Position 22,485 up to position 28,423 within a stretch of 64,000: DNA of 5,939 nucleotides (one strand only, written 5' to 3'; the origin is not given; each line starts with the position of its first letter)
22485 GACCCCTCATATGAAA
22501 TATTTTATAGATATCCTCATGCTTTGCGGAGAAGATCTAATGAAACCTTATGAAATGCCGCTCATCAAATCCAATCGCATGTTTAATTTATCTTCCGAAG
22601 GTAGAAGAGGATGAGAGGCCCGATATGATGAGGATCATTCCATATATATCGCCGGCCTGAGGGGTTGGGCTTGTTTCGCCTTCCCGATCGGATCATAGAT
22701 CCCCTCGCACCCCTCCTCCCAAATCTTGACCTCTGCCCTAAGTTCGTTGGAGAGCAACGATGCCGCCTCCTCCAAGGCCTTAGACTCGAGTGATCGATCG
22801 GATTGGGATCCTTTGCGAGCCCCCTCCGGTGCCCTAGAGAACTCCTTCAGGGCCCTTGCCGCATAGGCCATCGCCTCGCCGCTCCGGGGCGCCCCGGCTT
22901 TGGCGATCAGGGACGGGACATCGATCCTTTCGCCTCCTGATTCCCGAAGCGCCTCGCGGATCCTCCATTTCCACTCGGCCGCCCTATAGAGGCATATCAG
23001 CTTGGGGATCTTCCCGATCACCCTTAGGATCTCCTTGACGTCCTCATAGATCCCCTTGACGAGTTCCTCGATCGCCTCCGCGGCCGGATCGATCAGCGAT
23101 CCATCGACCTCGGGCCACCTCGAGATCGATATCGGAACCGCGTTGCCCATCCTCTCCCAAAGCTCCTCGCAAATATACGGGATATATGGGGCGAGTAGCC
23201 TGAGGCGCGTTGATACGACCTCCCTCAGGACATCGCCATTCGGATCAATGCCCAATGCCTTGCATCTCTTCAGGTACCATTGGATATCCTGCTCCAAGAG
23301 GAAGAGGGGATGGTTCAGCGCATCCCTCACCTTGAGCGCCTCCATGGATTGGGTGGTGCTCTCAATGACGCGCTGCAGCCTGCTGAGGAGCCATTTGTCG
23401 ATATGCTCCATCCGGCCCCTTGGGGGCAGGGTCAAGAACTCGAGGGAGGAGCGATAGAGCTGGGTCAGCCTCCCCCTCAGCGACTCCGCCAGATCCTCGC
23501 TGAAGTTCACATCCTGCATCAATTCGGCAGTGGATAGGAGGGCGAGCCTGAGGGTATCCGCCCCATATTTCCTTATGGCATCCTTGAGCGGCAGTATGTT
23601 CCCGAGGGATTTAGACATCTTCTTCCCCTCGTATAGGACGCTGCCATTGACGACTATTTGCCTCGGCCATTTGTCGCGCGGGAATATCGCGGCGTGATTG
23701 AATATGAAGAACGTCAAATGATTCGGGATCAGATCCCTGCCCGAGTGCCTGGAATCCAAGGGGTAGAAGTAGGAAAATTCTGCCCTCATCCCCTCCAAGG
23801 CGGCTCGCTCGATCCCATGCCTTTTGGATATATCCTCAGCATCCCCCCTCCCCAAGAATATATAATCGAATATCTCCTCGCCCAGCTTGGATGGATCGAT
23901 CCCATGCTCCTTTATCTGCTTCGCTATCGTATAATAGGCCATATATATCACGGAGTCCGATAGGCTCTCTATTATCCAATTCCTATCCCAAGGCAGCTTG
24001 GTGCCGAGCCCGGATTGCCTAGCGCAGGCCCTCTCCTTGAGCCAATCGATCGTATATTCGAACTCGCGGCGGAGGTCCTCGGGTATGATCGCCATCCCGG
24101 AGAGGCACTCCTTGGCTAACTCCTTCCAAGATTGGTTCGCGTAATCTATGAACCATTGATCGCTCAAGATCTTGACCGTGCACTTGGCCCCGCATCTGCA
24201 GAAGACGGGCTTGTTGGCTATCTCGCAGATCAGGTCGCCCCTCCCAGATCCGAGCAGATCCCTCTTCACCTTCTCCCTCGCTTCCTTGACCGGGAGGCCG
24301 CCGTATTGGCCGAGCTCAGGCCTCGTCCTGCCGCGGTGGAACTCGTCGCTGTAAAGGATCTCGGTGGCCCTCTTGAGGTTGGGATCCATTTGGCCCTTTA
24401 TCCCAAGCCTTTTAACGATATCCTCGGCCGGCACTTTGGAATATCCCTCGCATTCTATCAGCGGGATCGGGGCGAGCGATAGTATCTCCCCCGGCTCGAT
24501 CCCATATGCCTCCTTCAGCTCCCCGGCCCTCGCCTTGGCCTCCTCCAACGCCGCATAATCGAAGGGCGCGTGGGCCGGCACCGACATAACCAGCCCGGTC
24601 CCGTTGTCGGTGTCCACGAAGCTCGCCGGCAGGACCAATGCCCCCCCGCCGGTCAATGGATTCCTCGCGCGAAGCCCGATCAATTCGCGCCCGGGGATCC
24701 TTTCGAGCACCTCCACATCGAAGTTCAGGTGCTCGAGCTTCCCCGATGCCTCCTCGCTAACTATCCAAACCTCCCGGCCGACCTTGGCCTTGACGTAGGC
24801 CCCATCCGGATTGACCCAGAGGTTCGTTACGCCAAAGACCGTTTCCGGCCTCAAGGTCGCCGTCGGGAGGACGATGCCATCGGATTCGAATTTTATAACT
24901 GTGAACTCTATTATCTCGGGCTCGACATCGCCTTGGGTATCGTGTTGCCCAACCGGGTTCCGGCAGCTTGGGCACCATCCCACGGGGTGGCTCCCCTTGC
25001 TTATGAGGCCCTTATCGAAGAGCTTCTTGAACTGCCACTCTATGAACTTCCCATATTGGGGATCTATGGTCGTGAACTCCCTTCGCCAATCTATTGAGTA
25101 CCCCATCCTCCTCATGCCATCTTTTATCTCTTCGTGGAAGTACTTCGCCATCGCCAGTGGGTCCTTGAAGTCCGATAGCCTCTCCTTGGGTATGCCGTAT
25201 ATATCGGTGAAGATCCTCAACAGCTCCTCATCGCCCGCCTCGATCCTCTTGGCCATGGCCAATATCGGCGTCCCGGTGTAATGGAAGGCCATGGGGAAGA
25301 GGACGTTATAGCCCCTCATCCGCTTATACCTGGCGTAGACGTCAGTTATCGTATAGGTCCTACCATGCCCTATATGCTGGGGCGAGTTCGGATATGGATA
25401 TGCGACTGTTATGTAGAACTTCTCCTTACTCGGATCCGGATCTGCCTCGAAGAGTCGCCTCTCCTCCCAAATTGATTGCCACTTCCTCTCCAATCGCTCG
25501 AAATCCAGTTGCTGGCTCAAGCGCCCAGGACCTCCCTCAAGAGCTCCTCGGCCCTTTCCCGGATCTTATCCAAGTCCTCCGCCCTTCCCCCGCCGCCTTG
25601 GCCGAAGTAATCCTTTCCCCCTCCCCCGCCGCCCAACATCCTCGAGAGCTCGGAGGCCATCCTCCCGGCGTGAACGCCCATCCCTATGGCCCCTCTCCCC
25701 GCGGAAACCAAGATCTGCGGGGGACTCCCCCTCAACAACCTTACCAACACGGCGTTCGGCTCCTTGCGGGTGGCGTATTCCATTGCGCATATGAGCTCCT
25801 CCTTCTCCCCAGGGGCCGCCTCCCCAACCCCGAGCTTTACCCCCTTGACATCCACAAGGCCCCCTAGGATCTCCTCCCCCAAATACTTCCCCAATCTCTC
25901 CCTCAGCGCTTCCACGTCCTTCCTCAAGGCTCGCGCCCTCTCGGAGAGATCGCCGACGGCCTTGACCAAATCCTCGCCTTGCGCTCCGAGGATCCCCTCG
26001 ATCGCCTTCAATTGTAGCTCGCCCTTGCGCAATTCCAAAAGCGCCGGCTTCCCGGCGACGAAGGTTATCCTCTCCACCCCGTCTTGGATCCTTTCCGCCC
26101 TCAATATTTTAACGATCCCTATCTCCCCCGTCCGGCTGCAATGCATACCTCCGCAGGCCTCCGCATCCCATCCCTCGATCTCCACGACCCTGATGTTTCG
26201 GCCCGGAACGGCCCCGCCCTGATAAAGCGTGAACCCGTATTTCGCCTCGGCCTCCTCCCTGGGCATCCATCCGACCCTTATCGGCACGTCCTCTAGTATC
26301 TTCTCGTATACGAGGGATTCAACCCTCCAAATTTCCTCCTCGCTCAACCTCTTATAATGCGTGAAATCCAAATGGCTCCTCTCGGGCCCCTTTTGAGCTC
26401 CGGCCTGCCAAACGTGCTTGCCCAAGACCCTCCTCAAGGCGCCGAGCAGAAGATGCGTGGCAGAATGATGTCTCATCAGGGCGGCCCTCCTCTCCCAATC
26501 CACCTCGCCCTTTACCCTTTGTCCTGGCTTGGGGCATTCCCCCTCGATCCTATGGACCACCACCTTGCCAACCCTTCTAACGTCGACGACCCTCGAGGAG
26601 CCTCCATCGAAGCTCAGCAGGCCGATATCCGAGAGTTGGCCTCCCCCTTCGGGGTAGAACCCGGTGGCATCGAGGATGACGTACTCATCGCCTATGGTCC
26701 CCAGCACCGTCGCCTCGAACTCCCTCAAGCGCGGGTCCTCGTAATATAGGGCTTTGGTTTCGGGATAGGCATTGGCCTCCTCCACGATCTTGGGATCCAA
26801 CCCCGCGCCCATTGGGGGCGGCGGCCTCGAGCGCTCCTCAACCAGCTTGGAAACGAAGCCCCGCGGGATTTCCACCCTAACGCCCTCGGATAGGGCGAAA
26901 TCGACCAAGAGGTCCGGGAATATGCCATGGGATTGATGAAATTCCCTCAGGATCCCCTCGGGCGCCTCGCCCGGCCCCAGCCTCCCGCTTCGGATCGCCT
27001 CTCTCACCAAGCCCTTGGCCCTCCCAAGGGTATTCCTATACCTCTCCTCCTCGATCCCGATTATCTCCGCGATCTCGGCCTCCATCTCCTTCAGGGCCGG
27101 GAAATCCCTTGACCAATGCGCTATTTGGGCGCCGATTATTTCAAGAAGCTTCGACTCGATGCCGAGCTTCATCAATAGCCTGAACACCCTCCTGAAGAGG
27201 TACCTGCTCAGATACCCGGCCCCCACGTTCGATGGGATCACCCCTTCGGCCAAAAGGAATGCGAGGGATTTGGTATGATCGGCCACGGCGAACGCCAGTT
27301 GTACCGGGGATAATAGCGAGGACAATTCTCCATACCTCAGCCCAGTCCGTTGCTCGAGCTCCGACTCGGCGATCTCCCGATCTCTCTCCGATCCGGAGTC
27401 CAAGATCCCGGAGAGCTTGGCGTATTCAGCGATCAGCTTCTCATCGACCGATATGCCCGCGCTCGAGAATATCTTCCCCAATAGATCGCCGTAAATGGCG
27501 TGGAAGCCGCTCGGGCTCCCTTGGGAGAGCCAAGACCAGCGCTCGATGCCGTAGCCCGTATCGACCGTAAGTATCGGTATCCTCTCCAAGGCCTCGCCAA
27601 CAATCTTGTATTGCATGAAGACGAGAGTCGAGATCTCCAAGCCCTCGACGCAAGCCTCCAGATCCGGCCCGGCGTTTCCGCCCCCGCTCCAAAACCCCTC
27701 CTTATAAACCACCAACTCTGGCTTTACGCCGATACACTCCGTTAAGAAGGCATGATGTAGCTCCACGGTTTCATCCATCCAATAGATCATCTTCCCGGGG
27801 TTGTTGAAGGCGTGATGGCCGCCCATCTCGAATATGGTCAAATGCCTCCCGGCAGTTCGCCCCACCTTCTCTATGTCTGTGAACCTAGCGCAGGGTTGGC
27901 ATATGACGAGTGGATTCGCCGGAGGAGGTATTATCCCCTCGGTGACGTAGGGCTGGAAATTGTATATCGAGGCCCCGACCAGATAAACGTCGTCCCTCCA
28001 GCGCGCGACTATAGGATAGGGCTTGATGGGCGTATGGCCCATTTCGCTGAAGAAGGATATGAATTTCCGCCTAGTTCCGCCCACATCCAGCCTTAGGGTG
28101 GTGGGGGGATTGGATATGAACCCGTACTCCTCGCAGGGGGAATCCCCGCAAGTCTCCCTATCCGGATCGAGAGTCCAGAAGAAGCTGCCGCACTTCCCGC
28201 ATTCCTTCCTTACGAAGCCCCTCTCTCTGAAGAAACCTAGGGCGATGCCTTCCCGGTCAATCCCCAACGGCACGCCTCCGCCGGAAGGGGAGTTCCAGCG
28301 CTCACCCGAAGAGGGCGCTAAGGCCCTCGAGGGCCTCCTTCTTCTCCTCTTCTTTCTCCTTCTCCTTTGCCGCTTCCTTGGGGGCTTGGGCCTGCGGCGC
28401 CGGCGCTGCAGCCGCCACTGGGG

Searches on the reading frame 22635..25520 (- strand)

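Call 59: search_protein_families(library=pfam, proteins=[window:22635-25520:-], max_evalue=0.0001)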
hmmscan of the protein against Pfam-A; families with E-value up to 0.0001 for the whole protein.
window:22635-25520:- (961 aa): 5 families
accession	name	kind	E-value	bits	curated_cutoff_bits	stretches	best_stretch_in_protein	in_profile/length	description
PF00133.28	tRNA-synt_1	-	1.6e-42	146.2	22.7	1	13-674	1-414/414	tRNA synthetases class I (I, L, M and V)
PF09334.17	tRNA-synt_1g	-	6.7e-27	94.7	20.1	2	36-102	2-68/391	tRNA synthetases class I (M)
PF08264.19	Anticodon_1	-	8.6e-23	81.3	25.1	1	708-835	1-139/148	Anticodon-binding domain of tRNA ligase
PF01406.26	tRNA-synt_1e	-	9.8e-15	55.1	27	1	589-678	209-296/301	tRNA synthetases class I (C) catalytic domain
PF13603.12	tRNA-synt_1_2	-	1.2e-05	25.3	25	1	219-323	24-127/185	Leucyl-tRNA synthetase, editing domain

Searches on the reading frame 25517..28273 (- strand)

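Call 59: search_protein_families(library=pfam, proteins=[window:25517-28273:-], max_evalue=0.0001)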
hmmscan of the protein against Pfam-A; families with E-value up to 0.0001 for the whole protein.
window:25517-28273:- (918 aa): 3 families
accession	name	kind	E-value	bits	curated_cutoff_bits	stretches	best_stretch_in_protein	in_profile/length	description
PF01411.24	tRNA-synt_2c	-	3e-99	333.5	30.3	1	68-595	3-552/552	tRNA synthetases class II (A)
PF07973.19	tRNA_SAD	-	2e-14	53.7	24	1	694-736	1-43/44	Threonyl and Alanyl tRNA synthetase second additional domain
PF02272.25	DHHA1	-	1.3e-06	29.2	25.9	1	865-913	53-101/102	DHHA1 domain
